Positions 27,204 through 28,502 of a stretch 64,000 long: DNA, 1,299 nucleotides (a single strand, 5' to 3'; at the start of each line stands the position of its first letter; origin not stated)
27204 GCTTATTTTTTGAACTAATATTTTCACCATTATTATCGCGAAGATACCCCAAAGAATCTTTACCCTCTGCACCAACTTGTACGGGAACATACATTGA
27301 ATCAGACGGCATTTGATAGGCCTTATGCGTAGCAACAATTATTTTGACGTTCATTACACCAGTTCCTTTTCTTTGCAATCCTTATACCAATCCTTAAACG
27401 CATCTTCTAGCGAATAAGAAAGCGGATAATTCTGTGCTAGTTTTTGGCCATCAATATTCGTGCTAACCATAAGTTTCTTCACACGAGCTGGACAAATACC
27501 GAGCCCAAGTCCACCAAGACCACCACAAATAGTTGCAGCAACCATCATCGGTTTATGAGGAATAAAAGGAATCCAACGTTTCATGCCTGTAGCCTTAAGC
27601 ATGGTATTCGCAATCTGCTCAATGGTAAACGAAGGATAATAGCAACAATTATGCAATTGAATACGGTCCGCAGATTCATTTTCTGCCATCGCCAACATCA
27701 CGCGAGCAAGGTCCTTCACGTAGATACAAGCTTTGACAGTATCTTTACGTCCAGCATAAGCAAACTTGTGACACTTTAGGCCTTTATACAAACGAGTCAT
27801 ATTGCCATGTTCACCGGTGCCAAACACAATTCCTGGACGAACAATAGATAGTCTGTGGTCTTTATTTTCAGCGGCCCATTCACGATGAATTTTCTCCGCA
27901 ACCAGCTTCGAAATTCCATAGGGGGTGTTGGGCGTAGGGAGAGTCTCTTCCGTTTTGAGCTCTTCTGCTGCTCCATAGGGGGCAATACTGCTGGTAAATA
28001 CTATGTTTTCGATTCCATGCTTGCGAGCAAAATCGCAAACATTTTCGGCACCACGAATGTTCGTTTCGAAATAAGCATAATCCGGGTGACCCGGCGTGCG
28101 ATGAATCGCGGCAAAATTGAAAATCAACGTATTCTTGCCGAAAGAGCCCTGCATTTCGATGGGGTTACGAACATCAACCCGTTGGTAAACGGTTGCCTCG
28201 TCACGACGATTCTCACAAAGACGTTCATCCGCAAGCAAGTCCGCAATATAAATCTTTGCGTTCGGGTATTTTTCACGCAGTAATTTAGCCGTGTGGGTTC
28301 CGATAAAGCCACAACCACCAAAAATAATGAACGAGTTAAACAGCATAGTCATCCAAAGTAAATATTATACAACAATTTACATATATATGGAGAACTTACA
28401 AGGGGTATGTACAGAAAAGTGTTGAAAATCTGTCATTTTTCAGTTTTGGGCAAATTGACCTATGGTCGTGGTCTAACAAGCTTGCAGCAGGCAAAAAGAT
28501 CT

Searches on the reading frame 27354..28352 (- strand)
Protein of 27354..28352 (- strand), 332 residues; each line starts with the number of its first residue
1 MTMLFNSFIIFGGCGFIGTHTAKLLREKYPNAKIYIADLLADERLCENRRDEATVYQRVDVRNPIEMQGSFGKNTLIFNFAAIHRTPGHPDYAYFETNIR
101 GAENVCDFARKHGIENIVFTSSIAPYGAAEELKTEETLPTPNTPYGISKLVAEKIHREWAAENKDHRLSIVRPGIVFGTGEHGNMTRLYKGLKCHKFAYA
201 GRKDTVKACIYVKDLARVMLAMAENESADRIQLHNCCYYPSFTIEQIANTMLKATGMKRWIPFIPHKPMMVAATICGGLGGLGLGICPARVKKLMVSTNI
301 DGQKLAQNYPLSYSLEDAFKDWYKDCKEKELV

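Call 18: search_protein_families(library=ncbifam, proteins=[window:27354-28352:-], max_evalue=0.00001)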
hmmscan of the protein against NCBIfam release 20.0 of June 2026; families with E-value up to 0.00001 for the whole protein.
window:27354-28352:- (332 aa): 15 families
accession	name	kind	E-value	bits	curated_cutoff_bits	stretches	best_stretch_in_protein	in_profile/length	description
TIGR01179.1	galE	equivalog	4.4e-22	78.3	262.3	1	9-189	3-189/332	UDP-glucose 4-epimerase GalE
TIGR02197.1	heptose_epim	equivalog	2.5e-18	66.3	274.6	1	9-265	2-270/316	ADP-glyceromanno-heptose 6-epimerase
TIGR04180.1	EDH_00030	hypoth_equivalog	4e-14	52.4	475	1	10-227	3-229/297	NAD-dependent 4,6-dehydratase LegB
NF042423.1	oxyalk_red_Shew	equivalog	8.9e-14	51.3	580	1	8-251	11-253/331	2-alkyl-3-oxoalkanoate reductase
NF007956.0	PRK10675.1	subfamily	8e-13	48.2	394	1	9-192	4-196/338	UDP-glucose 4-epimerase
TIGR03466.1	HpnA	hypoth_equivalog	2.8e-11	42.9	367.65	1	9-273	4-264/327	hopanoid-associated sugar epimerase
NF043036.1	ErythonDh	equivalog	8.6e-11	41.6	325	1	8-158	3-162/321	D-erythronate dehydrogenase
NF042422.1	oxyalk_red_OleD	equivalog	2.2e-10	40.4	580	1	9-258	4-253/329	2-alkyl-3-oxoalkanoate reductase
TIGR01181.1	dTDP_gluc_dehyt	equivalog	2.7e-10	39.9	365.1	1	8-226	2-234/321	dTDP-glucose 4,6-dehydratase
NF005539.0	PRK07201.1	equivalog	2e-08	33.4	549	1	7-187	2-188/657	SDR family oxidoreductase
TIGR01746.1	Thioester-redct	subfamily_domain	2.2e-08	33.7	213.35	1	91-184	105-203/371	thioester reductase domain-containing protein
TIGR03589.1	PseB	equivalog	2.9e-08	33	407.75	1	7-193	6-183/324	UDP-N-acetylglucosamine 4,6-dehydratase (inverting)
TIGR01214.1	rmlD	equivalog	3.1e-08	33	224.05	1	37-230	12-203/285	dTDP-4-dehydrorhamnose reductase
NF008360.0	PRK11150.1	equivalog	1.4e-06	27.8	452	1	9-254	3-253/310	ADP-glyceromanno-heptose 6-epimerase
NF041293.1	G6PDh_Azf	equivalog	2.2e-06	27.3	400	0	8-170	5-176/252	NAD-dependent glucose-6-phosphate dehydrogenase Azf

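Call 19: search_protein_families(library=pfam, proteins=[window:27354-28352:-], max_evalue=0.001)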
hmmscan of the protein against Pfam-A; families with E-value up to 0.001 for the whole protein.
window:27354-28352:- (332 aa): 7 families
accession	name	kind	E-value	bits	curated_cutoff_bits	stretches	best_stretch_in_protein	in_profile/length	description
PF01370.27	Epimerase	-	1.9e-29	103.2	20.9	1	9-227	2-229/240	NAD dependent epimerase/dehydratase family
PF01073.25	3Beta_HSD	-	1.1e-20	74.3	22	1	9-257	1-270/280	3-beta hydroxysteroid dehydrogenase/isomerase family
PF16363.11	GDP_Man_Dehyd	-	1e-17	65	27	1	10-232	2-246/332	GDP-mannose 4,6 dehydratase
PF07993.18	NAD_binding_4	-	8.2e-11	42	20.1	1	75-199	90-230/258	Male sterility protein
PF02719.21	Polysacc_synt_2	-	1.6e-08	34.5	20.2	1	10-257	3-249/293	Polysaccharide biosynthesis protein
PF04321.23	RmlD_sub_bind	-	2e-07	30.8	27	1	58-230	34-204/287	RmlD substrate binding domain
PF13460.12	NAD_binding_10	-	6.9e-05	23.2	27.2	1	12-225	1-183/184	NAD(P)H-binding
